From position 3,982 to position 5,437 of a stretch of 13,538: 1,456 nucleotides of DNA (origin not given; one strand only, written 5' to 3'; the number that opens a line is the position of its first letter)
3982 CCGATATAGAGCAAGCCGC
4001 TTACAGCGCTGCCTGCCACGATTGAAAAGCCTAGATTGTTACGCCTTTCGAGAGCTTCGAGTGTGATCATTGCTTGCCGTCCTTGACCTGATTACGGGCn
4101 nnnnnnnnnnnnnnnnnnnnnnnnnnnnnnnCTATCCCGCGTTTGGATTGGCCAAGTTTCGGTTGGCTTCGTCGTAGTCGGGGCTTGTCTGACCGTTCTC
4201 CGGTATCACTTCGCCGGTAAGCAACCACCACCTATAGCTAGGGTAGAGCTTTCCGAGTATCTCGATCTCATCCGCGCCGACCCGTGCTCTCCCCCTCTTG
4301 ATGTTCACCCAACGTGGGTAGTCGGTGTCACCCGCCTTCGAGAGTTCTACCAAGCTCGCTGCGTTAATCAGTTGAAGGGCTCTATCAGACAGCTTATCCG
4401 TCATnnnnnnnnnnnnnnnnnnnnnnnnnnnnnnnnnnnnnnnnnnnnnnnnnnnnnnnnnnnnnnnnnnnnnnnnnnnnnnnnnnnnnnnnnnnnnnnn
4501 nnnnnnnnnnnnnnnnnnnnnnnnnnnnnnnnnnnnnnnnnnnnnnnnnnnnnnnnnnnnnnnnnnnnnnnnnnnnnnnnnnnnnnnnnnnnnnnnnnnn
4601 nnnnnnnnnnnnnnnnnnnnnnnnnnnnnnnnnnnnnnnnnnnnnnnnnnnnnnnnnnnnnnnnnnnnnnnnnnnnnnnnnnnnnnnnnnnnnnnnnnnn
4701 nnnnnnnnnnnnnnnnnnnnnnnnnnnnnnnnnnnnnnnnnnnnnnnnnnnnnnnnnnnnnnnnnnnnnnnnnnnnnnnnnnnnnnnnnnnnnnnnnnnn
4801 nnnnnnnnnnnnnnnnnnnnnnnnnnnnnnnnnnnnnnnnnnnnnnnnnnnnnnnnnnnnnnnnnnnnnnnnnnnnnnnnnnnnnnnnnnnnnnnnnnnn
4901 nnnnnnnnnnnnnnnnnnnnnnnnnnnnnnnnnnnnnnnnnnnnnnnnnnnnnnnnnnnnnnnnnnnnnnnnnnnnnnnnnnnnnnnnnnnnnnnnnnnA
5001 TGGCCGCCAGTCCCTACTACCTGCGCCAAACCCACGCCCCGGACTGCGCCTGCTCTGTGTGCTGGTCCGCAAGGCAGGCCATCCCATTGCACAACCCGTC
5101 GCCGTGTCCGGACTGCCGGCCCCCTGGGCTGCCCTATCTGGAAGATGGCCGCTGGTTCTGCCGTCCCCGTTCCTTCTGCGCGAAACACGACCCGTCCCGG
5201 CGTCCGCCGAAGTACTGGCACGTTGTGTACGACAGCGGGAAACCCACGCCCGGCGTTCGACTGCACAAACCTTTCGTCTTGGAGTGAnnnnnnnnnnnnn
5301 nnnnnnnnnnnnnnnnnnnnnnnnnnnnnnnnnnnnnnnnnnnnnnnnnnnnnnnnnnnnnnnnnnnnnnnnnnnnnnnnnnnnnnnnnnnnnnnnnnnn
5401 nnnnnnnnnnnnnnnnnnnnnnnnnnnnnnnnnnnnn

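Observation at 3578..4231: Duplicated repressor 3'-end module with a dead C-terminal gene fragment: iterative moron insertion hotspot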

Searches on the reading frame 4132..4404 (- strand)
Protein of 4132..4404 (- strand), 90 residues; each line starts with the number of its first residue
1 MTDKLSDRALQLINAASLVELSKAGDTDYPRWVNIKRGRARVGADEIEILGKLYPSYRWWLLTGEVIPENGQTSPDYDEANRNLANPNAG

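Call 8: search_protein_families(library=pfam, proteins=[window:4132-4404:-], max_evalue=0.01)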
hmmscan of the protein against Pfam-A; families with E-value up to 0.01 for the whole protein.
window:4132-4404:- (90 aa): 0 families

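Call 51: search_protein_families(library=phrogs, proteins=[window:4132-4404:-], max_evalue=0.001)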
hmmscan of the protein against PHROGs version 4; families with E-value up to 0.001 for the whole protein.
window:4132-4404:- (90 aa): 2 families
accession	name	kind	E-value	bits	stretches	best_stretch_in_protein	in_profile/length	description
phrog_37130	-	unknown function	3e-29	101.4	1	42-90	1-49/49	-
phrog_147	-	transcription regulation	3.3e-24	86.2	1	1-86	1-91/100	transcriptional regulator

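Call 66: search_solved_structures(query=window:4132-4404:-, max_evalue=0.01, show_alignments=1)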
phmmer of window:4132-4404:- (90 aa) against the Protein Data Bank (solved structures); distinct sequences matched with E-value up to 0.01: 2.
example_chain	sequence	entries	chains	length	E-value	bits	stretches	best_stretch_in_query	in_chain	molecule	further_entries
6wnm_A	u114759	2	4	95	1.4e-21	79.7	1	6-90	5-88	Pf4r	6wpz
6x6f_A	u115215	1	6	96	1.9e-21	79.2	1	4-90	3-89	Pf6r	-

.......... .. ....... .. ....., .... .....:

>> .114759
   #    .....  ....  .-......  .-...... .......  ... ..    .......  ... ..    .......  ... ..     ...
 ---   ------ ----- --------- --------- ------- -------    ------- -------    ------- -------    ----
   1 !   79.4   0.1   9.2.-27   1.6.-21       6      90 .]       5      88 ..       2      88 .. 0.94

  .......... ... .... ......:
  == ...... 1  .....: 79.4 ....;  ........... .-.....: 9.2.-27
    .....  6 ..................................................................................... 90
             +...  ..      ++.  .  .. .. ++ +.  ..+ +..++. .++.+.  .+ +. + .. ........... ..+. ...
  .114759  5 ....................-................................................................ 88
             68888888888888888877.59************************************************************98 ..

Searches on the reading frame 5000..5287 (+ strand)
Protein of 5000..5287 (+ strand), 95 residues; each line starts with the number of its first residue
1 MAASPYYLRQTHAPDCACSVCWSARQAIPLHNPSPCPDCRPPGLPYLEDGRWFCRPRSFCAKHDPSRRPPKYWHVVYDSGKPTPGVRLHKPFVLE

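Call 8: search_protein_families(library=pfam, proteins=[window:5000-5287:+], max_evalue=0.01)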
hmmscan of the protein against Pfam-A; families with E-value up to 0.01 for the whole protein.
window:5000-5287:+ (95 aa): 1 family
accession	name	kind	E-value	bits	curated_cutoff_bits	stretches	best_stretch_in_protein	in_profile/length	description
PF17525.8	DUF5447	-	4.3e-37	127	27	1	5-95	2-95/96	Lysogeny maintenance protein PflM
